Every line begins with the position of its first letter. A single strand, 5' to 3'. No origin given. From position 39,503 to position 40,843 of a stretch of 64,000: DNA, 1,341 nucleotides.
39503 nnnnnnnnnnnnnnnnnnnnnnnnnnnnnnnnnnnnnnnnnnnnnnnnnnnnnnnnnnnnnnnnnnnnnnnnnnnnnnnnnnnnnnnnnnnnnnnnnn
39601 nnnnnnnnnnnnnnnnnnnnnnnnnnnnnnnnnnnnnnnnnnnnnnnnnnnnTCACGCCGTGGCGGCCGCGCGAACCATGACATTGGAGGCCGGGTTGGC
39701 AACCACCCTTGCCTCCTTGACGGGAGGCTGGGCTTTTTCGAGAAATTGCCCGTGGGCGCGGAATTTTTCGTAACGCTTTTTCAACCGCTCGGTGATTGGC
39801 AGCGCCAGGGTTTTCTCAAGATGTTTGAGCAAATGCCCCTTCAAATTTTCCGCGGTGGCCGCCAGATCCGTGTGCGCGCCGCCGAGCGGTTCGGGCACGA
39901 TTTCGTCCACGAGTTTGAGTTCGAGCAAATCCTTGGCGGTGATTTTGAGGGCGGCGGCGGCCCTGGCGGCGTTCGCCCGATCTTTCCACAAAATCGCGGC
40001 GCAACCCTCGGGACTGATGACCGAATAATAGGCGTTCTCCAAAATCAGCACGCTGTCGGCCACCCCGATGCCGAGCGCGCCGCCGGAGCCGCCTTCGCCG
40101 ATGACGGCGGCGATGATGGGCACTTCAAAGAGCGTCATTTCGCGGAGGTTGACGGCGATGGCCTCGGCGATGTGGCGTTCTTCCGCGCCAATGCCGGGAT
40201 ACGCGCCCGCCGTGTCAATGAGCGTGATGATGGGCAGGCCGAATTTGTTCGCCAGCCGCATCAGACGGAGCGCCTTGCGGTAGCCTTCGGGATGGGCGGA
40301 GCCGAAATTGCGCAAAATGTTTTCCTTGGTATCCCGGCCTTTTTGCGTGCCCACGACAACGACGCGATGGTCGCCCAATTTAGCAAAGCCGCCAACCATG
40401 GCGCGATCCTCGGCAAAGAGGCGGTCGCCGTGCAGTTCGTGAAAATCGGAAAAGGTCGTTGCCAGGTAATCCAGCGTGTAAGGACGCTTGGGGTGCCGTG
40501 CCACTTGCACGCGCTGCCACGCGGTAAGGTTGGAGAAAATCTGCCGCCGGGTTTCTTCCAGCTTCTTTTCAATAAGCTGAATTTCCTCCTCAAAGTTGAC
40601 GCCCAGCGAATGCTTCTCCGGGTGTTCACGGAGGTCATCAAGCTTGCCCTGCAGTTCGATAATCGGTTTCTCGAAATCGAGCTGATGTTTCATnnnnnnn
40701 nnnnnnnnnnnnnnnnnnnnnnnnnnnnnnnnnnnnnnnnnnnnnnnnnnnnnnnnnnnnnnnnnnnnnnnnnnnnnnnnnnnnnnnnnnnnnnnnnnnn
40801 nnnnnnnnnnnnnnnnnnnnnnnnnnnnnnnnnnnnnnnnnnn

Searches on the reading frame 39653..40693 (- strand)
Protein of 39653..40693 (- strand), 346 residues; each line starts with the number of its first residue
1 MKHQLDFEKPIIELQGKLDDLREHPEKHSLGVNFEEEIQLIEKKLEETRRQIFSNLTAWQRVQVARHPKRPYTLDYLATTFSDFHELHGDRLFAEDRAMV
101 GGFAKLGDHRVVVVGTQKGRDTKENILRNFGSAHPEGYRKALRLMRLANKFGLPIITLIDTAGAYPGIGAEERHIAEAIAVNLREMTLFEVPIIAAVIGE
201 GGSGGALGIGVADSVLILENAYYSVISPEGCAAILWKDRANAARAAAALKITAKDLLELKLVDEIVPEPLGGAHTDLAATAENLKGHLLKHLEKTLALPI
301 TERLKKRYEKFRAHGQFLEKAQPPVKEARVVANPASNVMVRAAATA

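Call 9: find_related_loci(query=window:39653-40693:-, collection=genome_contigs, flank=3000)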
Query window:39653-40693:- (346 aa) in genome_contigs; peptide patterns used: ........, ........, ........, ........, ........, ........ (x = any residue, [..] = any of these).
600 stretches matched a pattern (row limit reached: there are more); 598 encode a relative of the query (tblastn E <= 1e-3); the best 80 are kept; 80 distinct loci.
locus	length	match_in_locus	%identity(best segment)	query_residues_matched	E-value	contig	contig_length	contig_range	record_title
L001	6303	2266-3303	90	1-346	0e+0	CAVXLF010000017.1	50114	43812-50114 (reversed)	MAG: uncultured Verrucomicrobiae bacterium isolate MFD04780.bin.2.37 genome assembly, contig: contig_27656, whole genome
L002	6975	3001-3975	84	1-325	7e-172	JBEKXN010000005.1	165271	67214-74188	MAG: Verrucomicrobiota bacterium isolate SPRUCE 652 SPRUCE_652_5, whole genome shotgun sequence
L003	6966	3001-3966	78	1-322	1e-159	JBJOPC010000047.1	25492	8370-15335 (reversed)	MAG: Verrucomicrobiota bacterium isolate watershed3_2019_sw_WHONDRS-S19S_0084_B_bin.30 scaffold_616173, whole genome sho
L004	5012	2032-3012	78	1-328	8e-162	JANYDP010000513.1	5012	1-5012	MAG: Verrucomicrobia bacterium isolate 336R_metabinner_71_sub 336R_k141_969477, whole genome shotgun sequence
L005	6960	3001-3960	78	1-320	8e-155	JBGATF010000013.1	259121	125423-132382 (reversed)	MAG: Limisphaerales bacterium isolate MAG_AAO_H10.62 AAOH10-62_opera_contig_212, whole genome shotgun sequence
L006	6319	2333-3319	75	1-328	5e-154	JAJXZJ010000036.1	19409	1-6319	MAG: bacterium isolate BP7.bin47 NODE_4087_length_19409_cov_2.836480, whole genome shotgun sequence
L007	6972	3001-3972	78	1-325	3e-153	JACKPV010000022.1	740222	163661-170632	MAG: Verrucomicrobiales bacterium isolate HK-STAS-VERR-3 HK-STAS-VERR-3_22, whole genome shotgun sequence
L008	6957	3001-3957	75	1-319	2e-153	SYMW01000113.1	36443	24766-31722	MAG: Verrucomicrobiales bacterium isolate F1-80-MAGs106 F1-80__c244297, whole genome shotgun sequence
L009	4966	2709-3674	75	1-323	5e-155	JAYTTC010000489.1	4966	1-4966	MAG: Verrucomicrobiales bacterium isolate GFS_5300 GFS_5300_488, whole genome shotgun sequence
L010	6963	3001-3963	74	1-321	7e-152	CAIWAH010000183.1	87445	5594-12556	MAG: uncultured Verrucomicrobia bacterium isolate LaPlata_bin-1618 genome assembly, contig: bin-1618:183/411, whole geno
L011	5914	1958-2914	76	1-319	7e-152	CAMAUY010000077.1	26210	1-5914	MAG: Akkermansia muciniphila isolate AH-24oct19-145 genome assembly, contig: AH-24oct19-C3921, whole genome shotgun sequ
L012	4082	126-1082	76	1-319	5e-153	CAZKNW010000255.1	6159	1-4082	MAG TPA_asm: uncultured Verrucomicrobiota bacterium isolate SRP134809_co1_238 genome assembly, contig: NODE_25886_length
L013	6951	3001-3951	76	1-317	5e-150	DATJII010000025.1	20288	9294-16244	MAG TPA_asm: Candidatus Limnocylindria bacterium isolate SMAG_U15534 k141_10400185, whole genome shotgun sequence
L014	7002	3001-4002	71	1-334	2e-149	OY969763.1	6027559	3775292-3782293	MAG: uncultured Verrucomicrobiae bacterium isolate MFD04967.bin.c.2 genome assembly, chromosome: 1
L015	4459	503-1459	75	1-319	1e-149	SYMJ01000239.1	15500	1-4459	MAG: Verrucomicrobiales bacterium isolate F1-80-MAGs093 F1-80__c748886, whole genome shotgun sequence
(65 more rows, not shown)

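Call 57: search_protein_families(library=pfam, proteins=[window:39653-40693:-])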
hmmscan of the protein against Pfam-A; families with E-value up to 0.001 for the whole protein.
window:39653-40693:- (346 aa): 2 families
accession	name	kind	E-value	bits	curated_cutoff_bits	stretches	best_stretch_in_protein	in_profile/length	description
PF03255.19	ACCA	-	1.6e-139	464.8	23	1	5-315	2-310/310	Acetyl co-enzyme A carboxylase carboxyltransferase-like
PF01039.27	Carboxyl_trans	-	8e-21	74.6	22.3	1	69-247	255-428/493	Carboxyl transferase domain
